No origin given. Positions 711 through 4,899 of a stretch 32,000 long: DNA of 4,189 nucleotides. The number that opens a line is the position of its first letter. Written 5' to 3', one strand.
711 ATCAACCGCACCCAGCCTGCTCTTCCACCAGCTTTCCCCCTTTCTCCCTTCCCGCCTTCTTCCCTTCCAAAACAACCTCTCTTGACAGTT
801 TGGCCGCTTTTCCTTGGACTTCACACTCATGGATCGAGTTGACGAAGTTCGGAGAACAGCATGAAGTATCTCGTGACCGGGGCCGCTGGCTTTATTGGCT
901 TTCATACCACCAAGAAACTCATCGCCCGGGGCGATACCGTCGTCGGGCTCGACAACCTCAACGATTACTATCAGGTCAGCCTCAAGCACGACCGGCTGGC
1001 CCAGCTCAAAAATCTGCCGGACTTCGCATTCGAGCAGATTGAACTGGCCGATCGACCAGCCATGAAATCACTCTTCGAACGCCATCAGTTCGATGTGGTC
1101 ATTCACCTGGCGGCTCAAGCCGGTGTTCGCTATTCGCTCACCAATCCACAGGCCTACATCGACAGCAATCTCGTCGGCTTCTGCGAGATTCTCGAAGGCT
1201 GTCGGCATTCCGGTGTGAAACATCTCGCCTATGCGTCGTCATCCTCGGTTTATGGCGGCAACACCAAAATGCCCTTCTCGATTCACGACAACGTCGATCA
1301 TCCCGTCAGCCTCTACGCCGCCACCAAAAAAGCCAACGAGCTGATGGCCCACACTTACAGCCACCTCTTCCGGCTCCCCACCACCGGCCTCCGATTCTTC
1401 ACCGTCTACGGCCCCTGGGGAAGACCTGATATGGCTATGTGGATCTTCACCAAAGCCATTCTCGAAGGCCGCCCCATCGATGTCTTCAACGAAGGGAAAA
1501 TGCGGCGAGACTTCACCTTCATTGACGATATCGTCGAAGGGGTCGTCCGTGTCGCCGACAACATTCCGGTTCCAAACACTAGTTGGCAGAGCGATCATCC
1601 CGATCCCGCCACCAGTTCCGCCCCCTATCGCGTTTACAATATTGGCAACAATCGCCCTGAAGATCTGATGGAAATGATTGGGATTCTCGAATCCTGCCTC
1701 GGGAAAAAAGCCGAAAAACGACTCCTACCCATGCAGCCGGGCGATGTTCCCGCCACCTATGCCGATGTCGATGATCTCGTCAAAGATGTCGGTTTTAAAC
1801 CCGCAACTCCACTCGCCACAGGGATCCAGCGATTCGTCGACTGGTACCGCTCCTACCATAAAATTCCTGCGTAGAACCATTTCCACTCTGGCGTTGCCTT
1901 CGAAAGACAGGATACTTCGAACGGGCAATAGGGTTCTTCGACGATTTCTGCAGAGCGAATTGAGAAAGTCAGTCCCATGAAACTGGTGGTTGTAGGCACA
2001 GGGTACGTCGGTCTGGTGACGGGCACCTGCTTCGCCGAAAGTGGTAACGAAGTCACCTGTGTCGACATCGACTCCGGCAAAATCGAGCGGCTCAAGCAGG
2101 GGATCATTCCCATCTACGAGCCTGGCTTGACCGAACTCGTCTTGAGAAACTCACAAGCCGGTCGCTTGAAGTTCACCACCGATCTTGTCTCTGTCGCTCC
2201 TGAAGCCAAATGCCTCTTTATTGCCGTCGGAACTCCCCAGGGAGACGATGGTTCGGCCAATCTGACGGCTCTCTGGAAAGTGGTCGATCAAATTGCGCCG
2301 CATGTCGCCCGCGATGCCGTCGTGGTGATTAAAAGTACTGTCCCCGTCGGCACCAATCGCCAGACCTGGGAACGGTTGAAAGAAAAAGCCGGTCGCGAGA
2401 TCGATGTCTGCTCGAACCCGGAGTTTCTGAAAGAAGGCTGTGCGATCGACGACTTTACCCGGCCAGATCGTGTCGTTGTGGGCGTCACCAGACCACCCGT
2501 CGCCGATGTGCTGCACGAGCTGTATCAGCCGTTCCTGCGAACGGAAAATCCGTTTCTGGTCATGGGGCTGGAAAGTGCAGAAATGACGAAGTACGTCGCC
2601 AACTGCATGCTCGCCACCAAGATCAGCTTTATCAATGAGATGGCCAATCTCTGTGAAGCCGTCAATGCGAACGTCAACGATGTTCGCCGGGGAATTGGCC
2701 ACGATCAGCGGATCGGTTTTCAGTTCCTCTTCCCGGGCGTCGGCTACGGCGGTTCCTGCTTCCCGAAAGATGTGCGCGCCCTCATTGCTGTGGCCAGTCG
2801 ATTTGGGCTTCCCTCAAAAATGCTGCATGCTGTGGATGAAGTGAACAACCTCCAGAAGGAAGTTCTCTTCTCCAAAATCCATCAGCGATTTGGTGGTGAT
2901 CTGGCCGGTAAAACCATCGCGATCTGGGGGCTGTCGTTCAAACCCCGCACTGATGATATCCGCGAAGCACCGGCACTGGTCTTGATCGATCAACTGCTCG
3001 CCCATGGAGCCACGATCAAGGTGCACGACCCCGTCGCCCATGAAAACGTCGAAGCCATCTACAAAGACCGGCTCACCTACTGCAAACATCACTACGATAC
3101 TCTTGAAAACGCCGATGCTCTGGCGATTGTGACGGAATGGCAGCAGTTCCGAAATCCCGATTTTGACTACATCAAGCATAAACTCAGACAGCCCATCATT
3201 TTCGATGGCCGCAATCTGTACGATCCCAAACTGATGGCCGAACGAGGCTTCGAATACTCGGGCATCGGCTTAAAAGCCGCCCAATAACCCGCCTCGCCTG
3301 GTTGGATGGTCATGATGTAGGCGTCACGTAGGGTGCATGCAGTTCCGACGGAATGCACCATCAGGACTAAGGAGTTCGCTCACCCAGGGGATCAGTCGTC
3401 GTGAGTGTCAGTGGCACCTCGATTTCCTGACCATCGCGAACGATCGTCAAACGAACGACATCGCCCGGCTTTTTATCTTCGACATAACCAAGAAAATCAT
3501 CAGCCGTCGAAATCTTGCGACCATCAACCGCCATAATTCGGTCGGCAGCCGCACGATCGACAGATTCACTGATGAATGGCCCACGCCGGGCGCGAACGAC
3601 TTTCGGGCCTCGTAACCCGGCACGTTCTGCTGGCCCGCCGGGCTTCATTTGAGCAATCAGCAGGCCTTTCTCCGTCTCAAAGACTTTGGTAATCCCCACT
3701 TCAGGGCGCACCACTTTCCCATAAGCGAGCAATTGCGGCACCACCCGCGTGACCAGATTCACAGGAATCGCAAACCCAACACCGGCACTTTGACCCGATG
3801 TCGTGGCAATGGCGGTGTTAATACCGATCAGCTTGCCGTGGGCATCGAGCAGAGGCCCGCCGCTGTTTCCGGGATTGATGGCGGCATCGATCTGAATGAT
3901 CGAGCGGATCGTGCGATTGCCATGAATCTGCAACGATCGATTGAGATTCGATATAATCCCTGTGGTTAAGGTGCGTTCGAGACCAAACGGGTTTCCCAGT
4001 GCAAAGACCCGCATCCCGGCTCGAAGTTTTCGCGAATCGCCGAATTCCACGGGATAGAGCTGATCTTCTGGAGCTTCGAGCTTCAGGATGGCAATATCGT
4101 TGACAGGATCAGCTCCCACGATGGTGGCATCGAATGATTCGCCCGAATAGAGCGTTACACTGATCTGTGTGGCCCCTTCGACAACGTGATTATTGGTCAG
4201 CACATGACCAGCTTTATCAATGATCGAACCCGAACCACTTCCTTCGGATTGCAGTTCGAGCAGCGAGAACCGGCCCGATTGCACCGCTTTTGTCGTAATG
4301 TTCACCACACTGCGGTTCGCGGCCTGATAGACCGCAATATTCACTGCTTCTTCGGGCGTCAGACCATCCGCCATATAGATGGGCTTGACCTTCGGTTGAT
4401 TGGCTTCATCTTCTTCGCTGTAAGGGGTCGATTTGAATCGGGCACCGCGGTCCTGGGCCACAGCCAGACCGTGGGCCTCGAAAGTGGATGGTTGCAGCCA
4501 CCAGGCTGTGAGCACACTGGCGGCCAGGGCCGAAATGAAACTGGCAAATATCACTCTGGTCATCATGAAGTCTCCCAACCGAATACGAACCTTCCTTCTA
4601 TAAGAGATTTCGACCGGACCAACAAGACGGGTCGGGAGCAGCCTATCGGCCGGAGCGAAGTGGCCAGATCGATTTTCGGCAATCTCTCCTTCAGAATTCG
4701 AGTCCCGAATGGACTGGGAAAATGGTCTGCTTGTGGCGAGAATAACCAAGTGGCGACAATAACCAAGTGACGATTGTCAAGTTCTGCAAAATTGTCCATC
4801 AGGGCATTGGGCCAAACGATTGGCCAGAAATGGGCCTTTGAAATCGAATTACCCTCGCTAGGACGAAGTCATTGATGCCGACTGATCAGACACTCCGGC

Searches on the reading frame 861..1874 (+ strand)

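Call 71: search_protein_families(library=pfam, proteins=[window:861-1874:+], max_evalue=0.001)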
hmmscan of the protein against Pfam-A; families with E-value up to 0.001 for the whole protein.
window:861-1874:+ (337 aa): 6 families
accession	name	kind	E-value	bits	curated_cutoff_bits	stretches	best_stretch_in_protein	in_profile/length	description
PF01370.27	Epimerase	-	4.9e-54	183.7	20.9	1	4-234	2-227/240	NAD dependent epimerase/dehydratase family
PF16363.11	GDP_Man_Dehyd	-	1.2e-45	156.8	27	1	4-324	1-331/332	GDP-mannose 4,6 dehydratase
PF01073.25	3Beta_HSD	-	3.2e-16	59.6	22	1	4-234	1-231/280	3-beta hydroxysteroid dehydrogenase/isomerase family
PF04321.23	RmlD_sub_bind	-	2.8e-14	53.3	27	1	1-185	1-154/287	RmlD substrate binding domain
PF02719.21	Polysacc_synt_2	-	5.1e-12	46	20.2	1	4-229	2-214/293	Polysaccharide biosynthesis protein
PF07993.18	NAD_binding_4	-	3.1e-05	23.7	20.1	0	75-169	87-194/258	Male sterility protein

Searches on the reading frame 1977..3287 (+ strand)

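Call 71: search_protein_families(library=pfam, proteins=[window:1977-3287:+], max_evalue=0.001)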
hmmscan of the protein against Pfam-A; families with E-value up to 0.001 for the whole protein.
window:1977-3287:+ (436 aa): 5 families
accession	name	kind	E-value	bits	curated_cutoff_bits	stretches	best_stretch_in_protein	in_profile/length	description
PF03721.20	UDPG_MGDP_dh_N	-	1.2e-60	204.8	27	1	1-182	1-187/187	UDP-glucose/GDP-mannose dehydrogenase family, NAD binding domain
PF00984.24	UDPG_MGDP_dh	-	3.9e-39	133.1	25.4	1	199-291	1-93/94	UDP-glucose/GDP-mannose dehydrogenase family, central domain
PF03720.21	UDPG_MGDP_dh_C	-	1.1e-33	116.2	30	1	315-417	1-103/103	UDP-glucose/GDP-mannose dehydrogenase family, UDP binding domain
PF02737.24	3HCDH_N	-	0.00016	22.1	22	1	3-79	2-81/180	3-hydroxyacyl-CoA dehydrogenase, NAD binding domain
PF02558.23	ApbA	-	0.00025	21.1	22.2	1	4-86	2-76/150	Ketopantoate reductase PanE/ApbA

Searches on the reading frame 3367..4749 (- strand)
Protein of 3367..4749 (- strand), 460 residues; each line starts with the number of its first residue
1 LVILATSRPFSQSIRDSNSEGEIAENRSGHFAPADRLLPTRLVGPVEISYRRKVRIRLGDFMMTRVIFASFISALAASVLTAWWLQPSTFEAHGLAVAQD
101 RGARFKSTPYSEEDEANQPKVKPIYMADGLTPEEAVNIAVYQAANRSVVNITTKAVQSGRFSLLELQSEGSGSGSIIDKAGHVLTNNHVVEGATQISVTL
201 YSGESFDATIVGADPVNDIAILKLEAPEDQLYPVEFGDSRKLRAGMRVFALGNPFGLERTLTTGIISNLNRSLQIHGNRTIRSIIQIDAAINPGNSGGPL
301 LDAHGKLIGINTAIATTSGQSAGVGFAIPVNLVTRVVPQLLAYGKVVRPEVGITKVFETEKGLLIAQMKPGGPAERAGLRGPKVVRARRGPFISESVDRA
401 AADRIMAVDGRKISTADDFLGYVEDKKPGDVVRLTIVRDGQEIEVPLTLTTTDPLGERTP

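Call 71: search_protein_families(library=pfam, proteins=[window:3367-4749:-], max_evalue=0.001)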
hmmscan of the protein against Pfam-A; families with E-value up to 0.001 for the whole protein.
window:3367-4749:- (460 aa): 4 families
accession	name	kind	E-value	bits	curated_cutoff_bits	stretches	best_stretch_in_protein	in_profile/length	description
PF13365.12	Trypsin_2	-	7e-35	121.3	27.6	1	172-310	1-144/144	Trypsin-like peptidase domain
PF00089.32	Trypsin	-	1.1e-21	78.1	20.6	1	166-334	18-217/220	Trypsin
PF13180.12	PDZ_2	-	2.8e-10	40.8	27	1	358-448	9-79/80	PDZ domain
PF17820.7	PDZ_6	-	3e-07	30.5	27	0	401-438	18-54/54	PDZ domain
